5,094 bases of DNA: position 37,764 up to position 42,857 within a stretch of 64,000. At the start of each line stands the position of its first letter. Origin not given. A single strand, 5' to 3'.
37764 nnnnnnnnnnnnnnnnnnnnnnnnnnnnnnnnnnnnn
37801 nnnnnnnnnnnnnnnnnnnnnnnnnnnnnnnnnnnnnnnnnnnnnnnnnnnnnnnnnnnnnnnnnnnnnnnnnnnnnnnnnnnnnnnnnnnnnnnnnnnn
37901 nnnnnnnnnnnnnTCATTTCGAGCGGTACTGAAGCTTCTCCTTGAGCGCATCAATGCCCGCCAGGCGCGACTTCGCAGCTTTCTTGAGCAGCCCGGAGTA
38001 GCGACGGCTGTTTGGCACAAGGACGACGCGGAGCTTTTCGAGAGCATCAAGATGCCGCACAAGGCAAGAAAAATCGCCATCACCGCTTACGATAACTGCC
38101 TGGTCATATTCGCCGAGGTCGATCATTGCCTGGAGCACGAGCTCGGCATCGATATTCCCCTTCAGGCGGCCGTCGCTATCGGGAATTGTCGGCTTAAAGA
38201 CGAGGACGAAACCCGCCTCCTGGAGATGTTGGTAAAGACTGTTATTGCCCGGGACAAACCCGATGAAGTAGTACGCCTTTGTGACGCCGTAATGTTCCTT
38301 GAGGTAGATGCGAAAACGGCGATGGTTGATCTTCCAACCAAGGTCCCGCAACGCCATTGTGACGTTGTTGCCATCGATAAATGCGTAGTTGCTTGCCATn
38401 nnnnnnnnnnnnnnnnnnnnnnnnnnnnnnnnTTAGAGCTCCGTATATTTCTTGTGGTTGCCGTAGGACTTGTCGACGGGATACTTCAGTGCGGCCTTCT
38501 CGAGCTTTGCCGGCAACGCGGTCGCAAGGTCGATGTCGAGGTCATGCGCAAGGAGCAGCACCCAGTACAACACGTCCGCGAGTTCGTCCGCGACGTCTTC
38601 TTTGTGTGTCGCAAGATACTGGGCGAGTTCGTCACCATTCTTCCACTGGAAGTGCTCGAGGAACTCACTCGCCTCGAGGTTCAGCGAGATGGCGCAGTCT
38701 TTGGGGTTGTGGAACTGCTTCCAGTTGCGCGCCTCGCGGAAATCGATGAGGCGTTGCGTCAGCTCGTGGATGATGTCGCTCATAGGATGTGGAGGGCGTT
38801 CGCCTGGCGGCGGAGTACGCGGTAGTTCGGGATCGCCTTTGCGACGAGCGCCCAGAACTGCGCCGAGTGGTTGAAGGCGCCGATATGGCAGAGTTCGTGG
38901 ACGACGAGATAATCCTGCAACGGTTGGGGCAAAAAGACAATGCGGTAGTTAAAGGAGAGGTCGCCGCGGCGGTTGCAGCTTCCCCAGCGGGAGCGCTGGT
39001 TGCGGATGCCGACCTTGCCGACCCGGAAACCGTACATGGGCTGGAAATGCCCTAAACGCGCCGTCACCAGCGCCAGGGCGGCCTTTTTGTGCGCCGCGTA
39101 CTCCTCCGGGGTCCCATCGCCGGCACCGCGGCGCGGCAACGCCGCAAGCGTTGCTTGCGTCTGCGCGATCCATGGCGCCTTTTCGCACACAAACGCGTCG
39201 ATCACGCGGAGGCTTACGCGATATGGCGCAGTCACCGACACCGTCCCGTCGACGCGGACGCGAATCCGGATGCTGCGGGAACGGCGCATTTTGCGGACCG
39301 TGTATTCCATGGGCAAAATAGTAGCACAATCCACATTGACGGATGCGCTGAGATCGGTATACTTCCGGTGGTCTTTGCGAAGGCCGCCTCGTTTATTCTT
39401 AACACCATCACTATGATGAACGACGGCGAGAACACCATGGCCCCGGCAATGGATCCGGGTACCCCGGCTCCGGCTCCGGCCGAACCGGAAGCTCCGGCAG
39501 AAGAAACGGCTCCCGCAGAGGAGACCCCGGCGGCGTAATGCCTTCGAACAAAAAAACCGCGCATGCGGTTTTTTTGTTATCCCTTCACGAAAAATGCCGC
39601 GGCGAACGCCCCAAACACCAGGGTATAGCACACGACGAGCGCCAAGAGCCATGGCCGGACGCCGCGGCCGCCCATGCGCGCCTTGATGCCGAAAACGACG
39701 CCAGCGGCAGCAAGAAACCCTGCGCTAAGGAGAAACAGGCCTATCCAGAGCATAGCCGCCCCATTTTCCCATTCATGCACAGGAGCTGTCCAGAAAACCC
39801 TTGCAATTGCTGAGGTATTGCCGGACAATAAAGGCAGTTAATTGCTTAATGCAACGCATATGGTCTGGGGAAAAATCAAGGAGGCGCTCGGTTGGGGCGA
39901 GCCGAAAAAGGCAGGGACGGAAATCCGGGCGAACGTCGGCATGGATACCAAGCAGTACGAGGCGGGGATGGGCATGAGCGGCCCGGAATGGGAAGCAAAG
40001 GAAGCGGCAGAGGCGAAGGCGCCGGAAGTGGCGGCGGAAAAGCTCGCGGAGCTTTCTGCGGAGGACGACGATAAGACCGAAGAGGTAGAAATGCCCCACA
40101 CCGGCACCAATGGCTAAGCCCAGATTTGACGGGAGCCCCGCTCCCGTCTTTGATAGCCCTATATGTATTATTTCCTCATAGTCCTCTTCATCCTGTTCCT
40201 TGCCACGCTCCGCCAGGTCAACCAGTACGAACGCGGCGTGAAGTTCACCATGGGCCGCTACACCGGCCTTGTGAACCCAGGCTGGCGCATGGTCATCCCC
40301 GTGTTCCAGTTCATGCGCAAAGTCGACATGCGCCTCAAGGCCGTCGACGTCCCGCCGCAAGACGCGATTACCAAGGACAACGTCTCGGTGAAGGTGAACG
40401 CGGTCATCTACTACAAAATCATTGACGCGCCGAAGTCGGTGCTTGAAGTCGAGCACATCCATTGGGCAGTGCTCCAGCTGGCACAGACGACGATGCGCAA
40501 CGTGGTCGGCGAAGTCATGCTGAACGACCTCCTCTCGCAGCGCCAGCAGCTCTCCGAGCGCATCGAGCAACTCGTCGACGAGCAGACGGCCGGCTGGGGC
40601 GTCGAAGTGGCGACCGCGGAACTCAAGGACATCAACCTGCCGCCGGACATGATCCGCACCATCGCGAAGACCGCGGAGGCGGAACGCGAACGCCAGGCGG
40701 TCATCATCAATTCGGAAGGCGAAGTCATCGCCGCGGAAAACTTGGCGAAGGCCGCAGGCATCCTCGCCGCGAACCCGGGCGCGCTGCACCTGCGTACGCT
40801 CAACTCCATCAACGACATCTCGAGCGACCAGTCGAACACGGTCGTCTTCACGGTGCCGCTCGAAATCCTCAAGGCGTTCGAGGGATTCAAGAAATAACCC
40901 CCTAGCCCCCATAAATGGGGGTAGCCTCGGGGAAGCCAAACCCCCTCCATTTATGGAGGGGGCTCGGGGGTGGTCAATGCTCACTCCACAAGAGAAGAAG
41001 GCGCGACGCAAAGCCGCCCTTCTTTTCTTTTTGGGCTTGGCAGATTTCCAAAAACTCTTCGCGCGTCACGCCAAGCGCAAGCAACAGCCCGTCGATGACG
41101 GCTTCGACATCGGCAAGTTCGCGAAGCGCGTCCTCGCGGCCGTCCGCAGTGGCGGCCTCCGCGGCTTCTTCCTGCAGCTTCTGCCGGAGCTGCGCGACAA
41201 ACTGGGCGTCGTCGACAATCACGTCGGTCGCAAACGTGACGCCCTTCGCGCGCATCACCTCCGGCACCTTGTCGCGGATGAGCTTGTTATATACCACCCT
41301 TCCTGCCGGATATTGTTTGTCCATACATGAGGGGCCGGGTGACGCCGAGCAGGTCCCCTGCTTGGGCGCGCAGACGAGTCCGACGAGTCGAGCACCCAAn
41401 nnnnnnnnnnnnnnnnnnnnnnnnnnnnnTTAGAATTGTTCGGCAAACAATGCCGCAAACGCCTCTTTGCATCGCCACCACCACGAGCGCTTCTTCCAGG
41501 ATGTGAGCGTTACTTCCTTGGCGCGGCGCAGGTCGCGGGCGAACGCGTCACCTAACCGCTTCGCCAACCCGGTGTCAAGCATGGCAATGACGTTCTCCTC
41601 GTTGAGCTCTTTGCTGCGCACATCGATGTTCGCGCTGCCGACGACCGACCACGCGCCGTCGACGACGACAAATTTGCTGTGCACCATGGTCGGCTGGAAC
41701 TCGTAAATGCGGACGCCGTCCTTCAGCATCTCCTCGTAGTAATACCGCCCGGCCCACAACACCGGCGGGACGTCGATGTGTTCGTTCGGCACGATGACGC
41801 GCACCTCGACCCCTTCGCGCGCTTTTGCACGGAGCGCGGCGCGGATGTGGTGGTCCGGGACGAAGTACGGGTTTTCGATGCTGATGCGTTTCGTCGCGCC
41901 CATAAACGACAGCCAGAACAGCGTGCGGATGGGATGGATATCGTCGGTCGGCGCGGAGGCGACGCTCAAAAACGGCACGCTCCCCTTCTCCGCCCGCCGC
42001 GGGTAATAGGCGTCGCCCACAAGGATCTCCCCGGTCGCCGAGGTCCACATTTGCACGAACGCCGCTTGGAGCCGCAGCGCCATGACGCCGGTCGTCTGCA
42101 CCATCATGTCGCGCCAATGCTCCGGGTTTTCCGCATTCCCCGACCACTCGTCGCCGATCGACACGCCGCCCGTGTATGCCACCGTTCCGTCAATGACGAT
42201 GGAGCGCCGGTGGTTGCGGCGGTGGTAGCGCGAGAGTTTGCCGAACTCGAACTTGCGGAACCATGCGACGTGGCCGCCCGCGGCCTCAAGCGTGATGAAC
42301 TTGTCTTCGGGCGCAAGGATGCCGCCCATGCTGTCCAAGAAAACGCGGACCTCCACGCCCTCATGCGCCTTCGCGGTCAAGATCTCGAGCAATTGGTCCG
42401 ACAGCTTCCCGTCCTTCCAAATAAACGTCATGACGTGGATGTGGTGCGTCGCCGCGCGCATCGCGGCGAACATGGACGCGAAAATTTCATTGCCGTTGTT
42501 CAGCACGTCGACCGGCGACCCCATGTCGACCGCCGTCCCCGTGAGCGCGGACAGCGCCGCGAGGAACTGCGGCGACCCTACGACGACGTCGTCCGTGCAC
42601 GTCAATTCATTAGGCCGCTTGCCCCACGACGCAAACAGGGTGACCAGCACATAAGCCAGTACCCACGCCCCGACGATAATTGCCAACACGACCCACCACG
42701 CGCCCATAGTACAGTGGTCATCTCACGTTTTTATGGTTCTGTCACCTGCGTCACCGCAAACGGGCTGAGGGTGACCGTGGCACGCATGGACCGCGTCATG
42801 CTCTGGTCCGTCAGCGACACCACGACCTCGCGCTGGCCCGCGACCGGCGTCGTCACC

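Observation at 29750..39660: ~10-kb lower-G+C defense island packing >=4 nuclease-based modules plus auxiliary NTP-pyrophosphatases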

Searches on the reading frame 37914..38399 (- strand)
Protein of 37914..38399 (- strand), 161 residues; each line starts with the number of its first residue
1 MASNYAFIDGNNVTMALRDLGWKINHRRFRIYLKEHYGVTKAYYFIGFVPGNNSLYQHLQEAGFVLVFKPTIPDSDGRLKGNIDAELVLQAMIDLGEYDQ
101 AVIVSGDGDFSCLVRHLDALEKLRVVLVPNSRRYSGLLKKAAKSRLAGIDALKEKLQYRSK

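Call 5: search_protein_families(library=pfam, proteins=[window:37914-38399:-], max_evalue=0.01)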
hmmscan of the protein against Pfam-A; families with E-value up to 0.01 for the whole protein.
window:37914-38399:- (161 aa): 1 family
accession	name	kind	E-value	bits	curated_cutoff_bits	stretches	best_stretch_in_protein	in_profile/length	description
PF01936.24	NYN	-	1.3e-15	58.7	24.2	1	7-142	5-138/145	NYN domain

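Call 6: search_protein_families(library=padloc, proteins=[window:37914-38399:-], max_evalue=0.01)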
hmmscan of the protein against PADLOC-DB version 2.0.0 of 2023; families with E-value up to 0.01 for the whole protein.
window:37914-38399:- (161 aa): 2 families
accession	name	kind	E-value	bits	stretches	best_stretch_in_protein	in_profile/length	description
PDLC01154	NYN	-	1.7e-09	35.5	1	7-132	151-279/310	"LabA-like protein, NYN family nuclease"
PDLC04163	HEC-09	-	8e-07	26.9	1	82-147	109-173/203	-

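Call 7: search_protein_families(library=ncbifam, proteins=[window:37914-38399:-], max_evalue=0.01)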
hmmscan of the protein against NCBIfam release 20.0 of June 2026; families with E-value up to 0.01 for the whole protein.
window:37914-38399:- (161 aa): 0 families

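Call 68: search_protein_families(library=phrogs, proteins=[window:37914-38399:-], max_evalue=0.01)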
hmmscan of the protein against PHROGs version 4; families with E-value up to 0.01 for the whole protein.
window:37914-38399:- (161 aa): 0 families

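Call 85: search_protein_families(library=pfam, proteins=[L099:4813-5991:+, L099:3930-4751:+, L120:2596-3792:+, L127:9253-9963:+, L127:8847-9287:+, L129:727-4737:+, L135:734-2596:+, L144:630-2549:+, L123:2396-3475:+, L111:4738-6906:+], max_evalue=0.001)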
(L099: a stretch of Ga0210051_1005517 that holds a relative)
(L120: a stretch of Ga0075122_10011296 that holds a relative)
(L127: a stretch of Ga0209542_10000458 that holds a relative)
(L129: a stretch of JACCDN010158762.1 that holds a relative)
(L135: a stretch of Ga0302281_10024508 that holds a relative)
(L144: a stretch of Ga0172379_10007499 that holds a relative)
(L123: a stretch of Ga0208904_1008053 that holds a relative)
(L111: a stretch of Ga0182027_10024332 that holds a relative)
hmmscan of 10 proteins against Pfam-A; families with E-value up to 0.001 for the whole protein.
L099:4813-5991:+ (393 aa): 1 family
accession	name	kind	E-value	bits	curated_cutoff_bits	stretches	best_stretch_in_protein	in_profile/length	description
PF02086.21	MethyltransfD12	-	7.4e-22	78.7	22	1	8-222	1-189/253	D12 class N6 adenine-specific DNA methyltransferase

L099:3930-4751:+ (274 aa): 0 families

L120:2596-3792:+ (399 aa): 2 families
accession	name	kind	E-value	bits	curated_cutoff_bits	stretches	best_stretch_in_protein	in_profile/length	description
PF20979.2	Arginosuc_syn_C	-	1.9e-74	250.4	27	1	184-393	1-210/219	Arginosuccinate synthase C-terminal domain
PF00764.25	Arginosuc_synth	-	1.4e-54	184.9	27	1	10-175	1-162/162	Arginosuccinate synthase N-terminal HUP domain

L127:9253-9963:+ (237 aa): 1 family
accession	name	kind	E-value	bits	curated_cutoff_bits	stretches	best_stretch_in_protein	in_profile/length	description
PF00590.25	TP_methylase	-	2.7e-30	106.3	27.8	1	16-215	1-209/212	Tetrapyrrole (Corrin/Porphyrin) Methylases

L127:8847-9287:+ (147 aa): 1 family
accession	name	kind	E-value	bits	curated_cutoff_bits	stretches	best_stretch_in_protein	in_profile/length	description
PF02823.21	ATP-synt_DE_N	-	1.6e-19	70.1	27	1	4-81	1-77/80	ATP synthase, Delta/Epsilon chain, beta-sandwich domain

L129:727-4737:+ (1337 aa): 4 families
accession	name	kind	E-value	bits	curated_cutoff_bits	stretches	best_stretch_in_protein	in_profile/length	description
PF04851.21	ResIII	-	1e-16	61.7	22.5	1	150-323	2-163/164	Type III restriction enzyme, res subunit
PF07669.17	Eco57I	-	1.2e-14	55.2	25.3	1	928-1068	1-171/171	Eco57I restriction-modification methylase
PF18766.7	SWI2_SNF2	-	4.6e-05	23.6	26.7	1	156-328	2-161/221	SWI2/SNF2 ATPase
PF10544.15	T5orf172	-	0.00091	20.1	20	0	19-128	1-98/101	T5orf172 domain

L135:734-2596:+ (621 aa): 6 families
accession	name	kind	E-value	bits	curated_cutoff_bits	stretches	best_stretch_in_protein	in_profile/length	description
PF09848.15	SLFN-g3_helicase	-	4.7e-103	345.6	24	1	261-606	1-354/354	Schlafen group 3, DNA/RNA helicase domain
PF04851.21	ResIII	-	5.3e-06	26.9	22.5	0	322-367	111-148/164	Type III restriction enzyme, res subunit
PF13401.12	AAA_22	-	4.2e-05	24.3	27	1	259-360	3-105/130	AAA domain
PF13245.12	AAA_19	-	0.00014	22.5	25.1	1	257-348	7-103/134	AAA domain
PF13086.12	AAA_11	-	0.00023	21.4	27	0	256-286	12-42/257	AAA domain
PF13604.12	AAA_30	-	0.00025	21.3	27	1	253-349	10-102/191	AAA domain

L144:630-2549:+ (640 aa): 9 families
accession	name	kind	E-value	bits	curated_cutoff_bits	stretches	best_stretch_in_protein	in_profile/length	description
PF01434.24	Peptidase_M41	-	1.5e-65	221.1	29.9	1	439-626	2-191/191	Peptidase family M41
PF00004.35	AAA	-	2.3e-42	145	21.2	1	225-357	1-130/131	ATPase family associated with various cellular activities (AAA)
PF17862.7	AAA_lid_3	-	2.1e-11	43.6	27.2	1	380-418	1-39/45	AAA+ lid domain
PF23902.1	AAA_lid_PRS2_C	-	3.2e-06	27.6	34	1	362-430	2-71/73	PRS2 AAA+ lid C-terminal domain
PF20720.3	nSTAND3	-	3.2e-05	24.1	27.2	1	225-371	20-152/155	Novel STAND NTPase 3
PF06068.19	TIP49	-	3.8e-05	23.5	23.8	1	189-259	24-89/347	TIP49 P-loop domain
PF10920.14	DUF2705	-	4e-05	23.5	22.4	0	30-77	147-192/225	Protein of unknown function (DUF2705)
PF05496.18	RuvB_N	-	0.00032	20.9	27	0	188-293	6-96/159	Holliday junction DNA helicase RuvB P-loop domain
PF13191.12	AAA_16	-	0.00053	21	32.6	0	222-245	24-47/167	AAA ATPase domain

L123:2396-3475:+ (360 aa): 2 families
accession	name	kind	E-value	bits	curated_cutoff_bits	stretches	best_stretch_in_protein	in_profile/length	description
PF02481.21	DNA_processg_A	-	2.7e-74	249.4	29.6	1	70-277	2-210/212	DNA recombination-mediator protein A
PF17782.7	DprA_WH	-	1.3e-13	51.2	22.9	1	303-354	9-60/61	DprA winged helix domain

L111:4738-6906:+ (723 aa): 2 families
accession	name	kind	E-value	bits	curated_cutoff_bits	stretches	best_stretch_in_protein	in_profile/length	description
PF09491.16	RE_AlwI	-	2.4e-23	83.3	23.1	1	122-517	14-419/441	AlwI restriction endonuclease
PF00717.28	Peptidase_S24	-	1.3e-18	67.2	23.3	1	600-708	1-105/116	Peptidase S24-like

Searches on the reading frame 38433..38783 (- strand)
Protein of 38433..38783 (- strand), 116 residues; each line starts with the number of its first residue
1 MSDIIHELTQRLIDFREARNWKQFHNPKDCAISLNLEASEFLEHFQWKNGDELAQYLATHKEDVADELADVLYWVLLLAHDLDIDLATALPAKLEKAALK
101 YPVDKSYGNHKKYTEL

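Call 5: search_protein_families(library=pfam, proteins=[window:38433-38783:-], max_evalue=0.01)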
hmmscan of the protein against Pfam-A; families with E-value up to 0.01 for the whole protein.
window:38433-38783:- (116 aa): 3 families
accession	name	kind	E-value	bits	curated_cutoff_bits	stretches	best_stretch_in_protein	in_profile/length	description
PF12643.12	MazG-like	-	5.7e-19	68.6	27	1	32-116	1-85/85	MazG-like family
PF03819.22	MazG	-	0.00019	22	22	1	52-97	16-66/74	MazG nucleotide pyrophosphohydrolase domain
PF01503.22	PRA-PH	-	0.00025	21.8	21.3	1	37-88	37-77/86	Phosphoribosyl-ATP pyrophosphohydrolase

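Call 68: search_protein_families(library=phrogs, proteins=[window:38433-38783:-], max_evalue=0.01)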
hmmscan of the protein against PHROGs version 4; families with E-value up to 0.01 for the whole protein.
window:38433-38783:- (116 aa): 1 family
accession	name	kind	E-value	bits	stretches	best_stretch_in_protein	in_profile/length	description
phrog_3301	-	other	3.2e-13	51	1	3-102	48-162/169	pyrophosphatase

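Call 69: search_protein_families(library=padloc, proteins=[window:38433-38783:-], max_evalue=0.01)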
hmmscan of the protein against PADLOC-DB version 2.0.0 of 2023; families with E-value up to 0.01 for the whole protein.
window:38433-38783:- (116 aa): 1 family
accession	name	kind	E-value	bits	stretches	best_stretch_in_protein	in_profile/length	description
PDLC01693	typeIV_Cas10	-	0.0069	13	1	2-95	78-165/587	Cas10-like_0_IVC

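Call 85: search_protein_families(library=pfam, proteins=[L099:4813-5991:+, L099:3930-4751:+, L120:2596-3792:+, L127:9253-9963:+, L127:8847-9287:+, L129:727-4737:+, L135:734-2596:+, L144:630-2549:+, L123:2396-3475:+, L111:4738-6906:+], max_evalue=0.001)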
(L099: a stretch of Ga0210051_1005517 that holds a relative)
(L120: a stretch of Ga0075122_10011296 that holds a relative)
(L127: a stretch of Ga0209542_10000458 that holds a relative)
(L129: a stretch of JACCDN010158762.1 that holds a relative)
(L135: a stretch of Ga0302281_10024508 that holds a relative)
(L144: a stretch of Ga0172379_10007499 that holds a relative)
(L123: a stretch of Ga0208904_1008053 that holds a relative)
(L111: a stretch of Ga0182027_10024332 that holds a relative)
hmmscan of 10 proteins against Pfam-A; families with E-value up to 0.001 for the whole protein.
L099:4813-5991:+ (393 aa): 1 family
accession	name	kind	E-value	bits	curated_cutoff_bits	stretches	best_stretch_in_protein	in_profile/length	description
PF02086.21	MethyltransfD12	-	7.4e-22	78.7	22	1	8-222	1-189/253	D12 class N6 adenine-specific DNA methyltransferase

L099:3930-4751:+ (274 aa): 0 families

L120:2596-3792:+ (399 aa): 2 families
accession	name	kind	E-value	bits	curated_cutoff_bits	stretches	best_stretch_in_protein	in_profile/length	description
PF20979.2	Arginosuc_syn_C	-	1.9e-74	250.4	27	1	184-393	1-210/219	Arginosuccinate synthase C-terminal domain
PF00764.25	Arginosuc_synth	-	1.4e-54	184.9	27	1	10-175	1-162/162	Arginosuccinate synthase N-terminal HUP domain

L127:9253-9963:+ (237 aa): 1 family
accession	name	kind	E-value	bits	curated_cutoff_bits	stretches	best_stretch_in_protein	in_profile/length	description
PF00590.25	TP_methylase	-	2.7e-30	106.3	27.8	1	16-215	1-209/212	Tetrapyrrole (Corrin/Porphyrin) Methylases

L127:8847-9287:+ (147 aa): 1 family
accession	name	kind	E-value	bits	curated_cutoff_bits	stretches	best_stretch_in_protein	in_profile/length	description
PF02823.21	ATP-synt_DE_N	-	1.6e-19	70.1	27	1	4-81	1-77/80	ATP synthase, Delta/Epsilon chain, beta-sandwich domain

L129:727-4737:+ (1337 aa): 4 families
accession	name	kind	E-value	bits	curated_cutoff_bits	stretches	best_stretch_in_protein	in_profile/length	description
PF04851.21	ResIII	-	1e-16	61.7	22.5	1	150-323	2-163/164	Type III restriction enzyme, res subunit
PF07669.17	Eco57I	-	1.2e-14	55.2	25.3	1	928-1068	1-171/171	Eco57I restriction-modification methylase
PF18766.7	SWI2_SNF2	-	4.6e-05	23.6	26.7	1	156-328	2-161/221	SWI2/SNF2 ATPase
PF10544.15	T5orf172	-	0.00091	20.1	20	0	19-128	1-98/101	T5orf172 domain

L135:734-2596:+ (621 aa): 6 families
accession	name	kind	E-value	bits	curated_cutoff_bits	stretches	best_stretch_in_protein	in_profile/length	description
PF09848.15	SLFN-g3_helicase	-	4.7e-103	345.6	24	1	261-606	1-354/354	Schlafen group 3, DNA/RNA helicase domain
PF04851.21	ResIII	-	5.3e-06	26.9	22.5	0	322-367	111-148/164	Type III restriction enzyme, res subunit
PF13401.12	AAA_22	-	4.2e-05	24.3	27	1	259-360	3-105/130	AAA domain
PF13245.12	AAA_19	-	0.00014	22.5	25.1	1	257-348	7-103/134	AAA domain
PF13086.12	AAA_11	-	0.00023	21.4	27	0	256-286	12-42/257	AAA domain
PF13604.12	AAA_30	-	0.00025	21.3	27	1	253-349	10-102/191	AAA domain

L144:630-2549:+ (640 aa): 9 families
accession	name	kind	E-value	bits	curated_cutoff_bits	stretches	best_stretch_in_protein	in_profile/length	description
PF01434.24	Peptidase_M41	-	1.5e-65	221.1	29.9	1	439-626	2-191/191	Peptidase family M41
PF00004.35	AAA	-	2.3e-42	145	21.2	1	225-357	1-130/131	ATPase family associated with various cellular activities (AAA)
PF17862.7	AAA_lid_3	-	2.1e-11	43.6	27.2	1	380-418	1-39/45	AAA+ lid domain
PF23902.1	AAA_lid_PRS2_C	-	3.2e-06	27.6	34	1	362-430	2-71/73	PRS2 AAA+ lid C-terminal domain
PF20720.3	nSTAND3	-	3.2e-05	24.1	27.2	1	225-371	20-152/155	Novel STAND NTPase 3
PF06068.19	TIP49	-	3.8e-05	23.5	23.8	1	189-259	24-89/347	TIP49 P-loop domain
PF10920.14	DUF2705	-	4e-05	23.5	22.4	0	30-77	147-192/225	Protein of unknown function (DUF2705)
PF05496.18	RuvB_N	-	0.00032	20.9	27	0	188-293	6-96/159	Holliday junction DNA helicase RuvB P-loop domain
PF13191.12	AAA_16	-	0.00053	21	32.6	0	222-245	24-47/167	AAA ATPase domain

L123:2396-3475:+ (360 aa): 2 families
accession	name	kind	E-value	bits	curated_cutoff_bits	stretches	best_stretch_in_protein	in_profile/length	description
PF02481.21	DNA_processg_A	-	2.7e-74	249.4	29.6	1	70-277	2-210/212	DNA recombination-mediator protein A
PF17782.7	DprA_WH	-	1.3e-13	51.2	22.9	1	303-354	9-60/61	DprA winged helix domain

L111:4738-6906:+ (723 aa): 2 families
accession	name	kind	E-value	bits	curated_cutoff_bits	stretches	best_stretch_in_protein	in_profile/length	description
PF09491.16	RE_AlwI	-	2.4e-23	83.3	23.1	1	122-517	14-419/441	AlwI restriction endonuclease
PF00717.28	Peptidase_S24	-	1.3e-18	67.2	23.3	1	600-708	1-105/116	Peptidase S24-like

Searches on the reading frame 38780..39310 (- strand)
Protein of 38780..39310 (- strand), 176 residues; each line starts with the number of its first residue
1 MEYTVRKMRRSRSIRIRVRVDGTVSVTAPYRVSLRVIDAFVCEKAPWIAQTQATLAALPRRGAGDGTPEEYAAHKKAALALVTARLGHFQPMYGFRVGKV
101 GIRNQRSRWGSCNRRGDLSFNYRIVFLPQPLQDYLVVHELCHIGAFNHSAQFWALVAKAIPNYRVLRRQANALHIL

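Call 68: search_protein_families(library=phrogs, proteins=[window:38780-39310:-], max_evalue=0.01)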
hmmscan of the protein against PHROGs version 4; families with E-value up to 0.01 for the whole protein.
window:38780-39310:- (176 aa): 1 family
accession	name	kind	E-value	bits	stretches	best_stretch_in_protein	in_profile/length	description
phrog_35874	-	unknown function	3.4e-06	28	1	105-167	89-151/171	-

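Call 69: search_protein_families(library=padloc, proteins=[window:38780-39310:-], max_evalue=0.01)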
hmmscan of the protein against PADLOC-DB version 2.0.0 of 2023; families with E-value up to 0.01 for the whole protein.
window:38780-39310:- (176 aa): 0 families

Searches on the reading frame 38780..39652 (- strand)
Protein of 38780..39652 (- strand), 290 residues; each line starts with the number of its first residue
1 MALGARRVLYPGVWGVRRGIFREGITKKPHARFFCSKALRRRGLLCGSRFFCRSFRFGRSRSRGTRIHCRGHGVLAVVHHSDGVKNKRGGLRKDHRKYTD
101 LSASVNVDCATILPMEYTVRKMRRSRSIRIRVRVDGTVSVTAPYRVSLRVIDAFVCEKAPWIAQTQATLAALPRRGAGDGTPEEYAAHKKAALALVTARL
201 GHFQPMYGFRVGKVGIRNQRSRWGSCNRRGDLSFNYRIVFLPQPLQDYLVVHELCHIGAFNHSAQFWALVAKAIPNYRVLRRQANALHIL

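Call 5: search_protein_families(library=pfam, proteins=[window:38780-39652:-], max_evalue=0.01)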
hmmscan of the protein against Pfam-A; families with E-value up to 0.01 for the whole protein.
window:38780-39652:- (290 aa): 1 family
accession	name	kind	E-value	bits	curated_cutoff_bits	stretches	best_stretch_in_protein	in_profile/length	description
PF01863.23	YgjP-like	-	1.3e-40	140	26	2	188-283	108-203/207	YgjP-like, metallopeptidase domain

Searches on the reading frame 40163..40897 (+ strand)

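Call 5: search_protein_families(library=pfam, proteins=[window:40163-40897:+], max_evalue=0.01)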
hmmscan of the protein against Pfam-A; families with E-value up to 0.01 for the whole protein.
window:40163-40897:+ (244 aa): 2 families
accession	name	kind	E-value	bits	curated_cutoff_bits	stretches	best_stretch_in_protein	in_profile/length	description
PF01145.31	Band_7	-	8.8e-40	137.1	23.6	1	18-187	2-175/176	SPFH domain / Band 7 family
PF13421.11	Band_7_1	-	7.2e-05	22.9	24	1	93-171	127-207/211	SPFH domain-Band 7 family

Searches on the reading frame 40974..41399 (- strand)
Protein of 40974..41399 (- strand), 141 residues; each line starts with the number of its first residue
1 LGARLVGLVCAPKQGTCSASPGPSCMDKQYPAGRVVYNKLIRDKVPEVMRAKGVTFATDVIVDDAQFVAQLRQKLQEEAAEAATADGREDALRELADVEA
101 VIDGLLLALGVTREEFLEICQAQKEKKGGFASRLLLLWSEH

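Call 5: search_protein_families(library=pfam, proteins=[window:40974-41399:-], max_evalue=0.01)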
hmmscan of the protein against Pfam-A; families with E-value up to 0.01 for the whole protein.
window:40974-41399:- (141 aa): 1 family
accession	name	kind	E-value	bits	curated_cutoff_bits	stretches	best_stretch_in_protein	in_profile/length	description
PF01503.22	PRA-PH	-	0.00027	21.7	21.3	1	67-121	24-83/86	Phosphoribosyl-ATP pyrophosphohydrolase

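Call 68: search_protein_families(library=phrogs, proteins=[window:40974-41399:-], max_evalue=0.01)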
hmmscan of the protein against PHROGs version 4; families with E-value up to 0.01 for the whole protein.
window:40974-41399:- (141 aa): 0 families

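Call 69: search_protein_families(library=padloc, proteins=[window:40974-41399:-], max_evalue=0.01)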
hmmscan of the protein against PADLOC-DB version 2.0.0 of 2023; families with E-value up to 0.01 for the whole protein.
window:40974-41399:- (141 aa): 0 families

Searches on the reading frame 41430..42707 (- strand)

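Call 5: search_protein_families(library=pfam, proteins=[window:41430-42707:-], max_evalue=0.01)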
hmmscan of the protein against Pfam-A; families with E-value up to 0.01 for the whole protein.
window:41430-42707:- (425 aa): 2 families
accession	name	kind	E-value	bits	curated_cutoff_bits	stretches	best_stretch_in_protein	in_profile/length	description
PF13091.12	PLDc_2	-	6.5e-37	126.8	27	2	270-392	7-131/132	PLD-like domain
PF00614.28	PLDc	-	2.6e-11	43.5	21.9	1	342-364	5-27/28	Phospholipase D Active site motif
